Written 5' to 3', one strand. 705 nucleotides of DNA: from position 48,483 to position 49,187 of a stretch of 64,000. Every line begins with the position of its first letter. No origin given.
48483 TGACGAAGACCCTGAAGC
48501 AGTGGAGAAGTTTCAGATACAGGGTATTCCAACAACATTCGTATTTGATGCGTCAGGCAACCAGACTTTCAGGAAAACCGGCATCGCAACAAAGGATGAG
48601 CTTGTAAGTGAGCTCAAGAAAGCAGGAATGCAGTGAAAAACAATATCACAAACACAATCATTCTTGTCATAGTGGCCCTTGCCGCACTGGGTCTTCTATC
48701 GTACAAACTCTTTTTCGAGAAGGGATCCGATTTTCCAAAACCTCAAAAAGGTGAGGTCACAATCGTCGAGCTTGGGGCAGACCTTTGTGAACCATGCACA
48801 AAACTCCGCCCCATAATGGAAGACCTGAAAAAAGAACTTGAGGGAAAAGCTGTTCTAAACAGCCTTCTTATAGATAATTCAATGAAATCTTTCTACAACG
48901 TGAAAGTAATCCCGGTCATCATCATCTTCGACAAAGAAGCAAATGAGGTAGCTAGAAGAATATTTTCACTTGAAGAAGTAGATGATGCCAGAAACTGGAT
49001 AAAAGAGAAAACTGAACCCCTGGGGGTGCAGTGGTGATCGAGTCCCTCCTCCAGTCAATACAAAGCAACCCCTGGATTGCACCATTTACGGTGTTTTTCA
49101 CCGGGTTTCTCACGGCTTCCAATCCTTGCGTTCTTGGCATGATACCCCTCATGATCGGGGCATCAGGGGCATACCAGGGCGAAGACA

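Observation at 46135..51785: Arsenic-efflux operon with an embedded extracytoplasmic thiol-disulfide relay and a secreted PQQ-propeller, but no arsC/arsA/arsD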

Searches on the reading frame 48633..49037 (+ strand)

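Call 3: search_protein_families(library=pfam, proteins=[window:48633-49037:+], max_evalue=0.01)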
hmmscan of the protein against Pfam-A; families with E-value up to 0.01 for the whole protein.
window:48633-49037:+ (134 aa): 2 families
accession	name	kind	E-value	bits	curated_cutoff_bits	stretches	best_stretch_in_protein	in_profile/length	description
PF00085.26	Thioredoxin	-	4.8e-07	30.2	23.5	1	41-104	19-84/103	Thioredoxin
PF13905.12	Thioredoxin_8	-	0.00037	21.2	27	0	40-75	1-36/94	Thioredoxin-like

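Call 4: search_protein_families(library=ncbifam, proteins=[window:48633-49037:+], max_evalue=0.01)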
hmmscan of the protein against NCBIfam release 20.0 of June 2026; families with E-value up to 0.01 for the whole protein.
window:48633-49037:+ (134 aa): 5 families
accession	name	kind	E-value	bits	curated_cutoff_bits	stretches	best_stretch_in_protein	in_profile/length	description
TIGR01068.1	thioredoxin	equivalog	1.4e-08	34.8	96.8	1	41-110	15-85/101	thioredoxin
NF006898.0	PRK09381.1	equivalog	3.7e-06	27.3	138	1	42-102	23-85/109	thioredoxin TrxA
NF008229.0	PRK10996.1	equivalog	2.1e-05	24.3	125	1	43-101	55-115/141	thioredoxin TrxC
NF047697.1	ThioredTrxAClost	equivalog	0.00023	21.3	140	1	39-108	16-89/105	thioredoxin TrxA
TIGR01126.1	pdi_dom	equivalog_domain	0.0028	17.9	107.2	1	39-105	13-84/105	protein disulfide-isomerase domain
